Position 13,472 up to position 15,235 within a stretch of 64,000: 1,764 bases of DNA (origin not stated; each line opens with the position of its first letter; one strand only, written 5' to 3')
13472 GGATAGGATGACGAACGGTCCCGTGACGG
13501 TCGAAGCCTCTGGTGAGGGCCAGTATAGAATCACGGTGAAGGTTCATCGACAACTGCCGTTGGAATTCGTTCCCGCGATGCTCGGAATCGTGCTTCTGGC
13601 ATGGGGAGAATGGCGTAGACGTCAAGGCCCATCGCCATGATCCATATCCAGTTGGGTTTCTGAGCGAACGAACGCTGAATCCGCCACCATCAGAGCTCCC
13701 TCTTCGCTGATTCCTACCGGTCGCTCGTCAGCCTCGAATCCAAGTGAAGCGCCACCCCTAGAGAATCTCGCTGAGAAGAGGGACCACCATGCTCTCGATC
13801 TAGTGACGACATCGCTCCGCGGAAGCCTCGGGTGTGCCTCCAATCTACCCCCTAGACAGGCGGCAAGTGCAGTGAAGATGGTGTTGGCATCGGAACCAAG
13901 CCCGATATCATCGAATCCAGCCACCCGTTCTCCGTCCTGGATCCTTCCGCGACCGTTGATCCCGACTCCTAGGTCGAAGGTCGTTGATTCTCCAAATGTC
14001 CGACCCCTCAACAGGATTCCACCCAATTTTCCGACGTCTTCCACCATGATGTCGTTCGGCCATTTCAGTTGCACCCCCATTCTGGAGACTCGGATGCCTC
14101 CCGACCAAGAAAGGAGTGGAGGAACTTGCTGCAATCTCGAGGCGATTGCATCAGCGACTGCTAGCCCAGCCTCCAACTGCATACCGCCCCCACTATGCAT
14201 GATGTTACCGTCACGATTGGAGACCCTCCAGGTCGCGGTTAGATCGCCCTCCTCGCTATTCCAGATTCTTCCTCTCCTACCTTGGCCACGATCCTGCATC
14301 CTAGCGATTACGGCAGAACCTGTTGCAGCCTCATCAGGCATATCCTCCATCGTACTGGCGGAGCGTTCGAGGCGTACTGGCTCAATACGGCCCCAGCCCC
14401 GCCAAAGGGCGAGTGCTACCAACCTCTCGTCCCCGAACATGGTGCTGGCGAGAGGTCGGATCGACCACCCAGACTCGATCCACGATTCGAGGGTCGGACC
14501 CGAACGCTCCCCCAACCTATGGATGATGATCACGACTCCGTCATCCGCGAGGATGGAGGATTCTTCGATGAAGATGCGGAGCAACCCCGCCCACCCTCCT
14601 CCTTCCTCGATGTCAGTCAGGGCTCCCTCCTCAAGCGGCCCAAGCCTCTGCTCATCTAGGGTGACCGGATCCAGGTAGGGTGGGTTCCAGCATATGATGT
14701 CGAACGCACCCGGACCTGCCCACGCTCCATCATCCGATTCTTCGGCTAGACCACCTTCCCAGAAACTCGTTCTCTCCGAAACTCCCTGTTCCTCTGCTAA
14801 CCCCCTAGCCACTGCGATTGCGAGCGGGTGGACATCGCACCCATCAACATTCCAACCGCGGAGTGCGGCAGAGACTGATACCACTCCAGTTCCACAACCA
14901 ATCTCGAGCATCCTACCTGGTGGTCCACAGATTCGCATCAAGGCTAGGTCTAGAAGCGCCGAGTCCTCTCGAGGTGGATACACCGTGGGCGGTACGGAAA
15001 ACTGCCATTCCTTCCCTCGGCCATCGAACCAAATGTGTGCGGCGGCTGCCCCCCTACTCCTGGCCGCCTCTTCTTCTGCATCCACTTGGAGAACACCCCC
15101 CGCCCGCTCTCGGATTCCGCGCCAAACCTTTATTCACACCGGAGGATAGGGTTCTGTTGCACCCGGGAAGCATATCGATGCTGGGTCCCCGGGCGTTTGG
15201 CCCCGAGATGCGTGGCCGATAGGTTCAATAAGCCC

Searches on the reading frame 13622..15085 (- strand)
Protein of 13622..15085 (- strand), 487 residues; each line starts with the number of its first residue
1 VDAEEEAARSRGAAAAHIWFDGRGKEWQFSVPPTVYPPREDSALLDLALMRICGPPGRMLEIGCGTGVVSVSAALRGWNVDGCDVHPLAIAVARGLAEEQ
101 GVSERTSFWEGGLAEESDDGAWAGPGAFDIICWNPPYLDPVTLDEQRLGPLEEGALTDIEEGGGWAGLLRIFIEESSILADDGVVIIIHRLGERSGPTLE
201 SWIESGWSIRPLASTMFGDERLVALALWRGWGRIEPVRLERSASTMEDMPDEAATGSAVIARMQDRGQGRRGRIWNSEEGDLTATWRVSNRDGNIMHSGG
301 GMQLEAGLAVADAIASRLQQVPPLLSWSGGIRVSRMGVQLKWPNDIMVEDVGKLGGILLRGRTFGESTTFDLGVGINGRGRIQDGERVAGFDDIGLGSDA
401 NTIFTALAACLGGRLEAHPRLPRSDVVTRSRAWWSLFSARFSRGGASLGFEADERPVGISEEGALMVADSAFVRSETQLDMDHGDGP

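Call 82: search_protein_families(library=pfam, proteins=[window:13622-15085:-], max_evalue=0.00001)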
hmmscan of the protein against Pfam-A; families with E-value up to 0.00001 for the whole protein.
window:13622-15085:- (487 aa): 3 families
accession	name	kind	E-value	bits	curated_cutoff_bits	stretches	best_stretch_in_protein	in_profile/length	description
PF03099.24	BPL_LplA_LipB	-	4.5e-11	43.2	21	1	252-377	20-133/133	Biotin/lipoate A/B protein ligase family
PF05175.20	MTS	-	4.5e-07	30.1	23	1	57-163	33-134/170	Methyltransferase small domain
PF13649.12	Methyltransf_25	-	2.1e-06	28.8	27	1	60-113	2-55/97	Methyltransferase domain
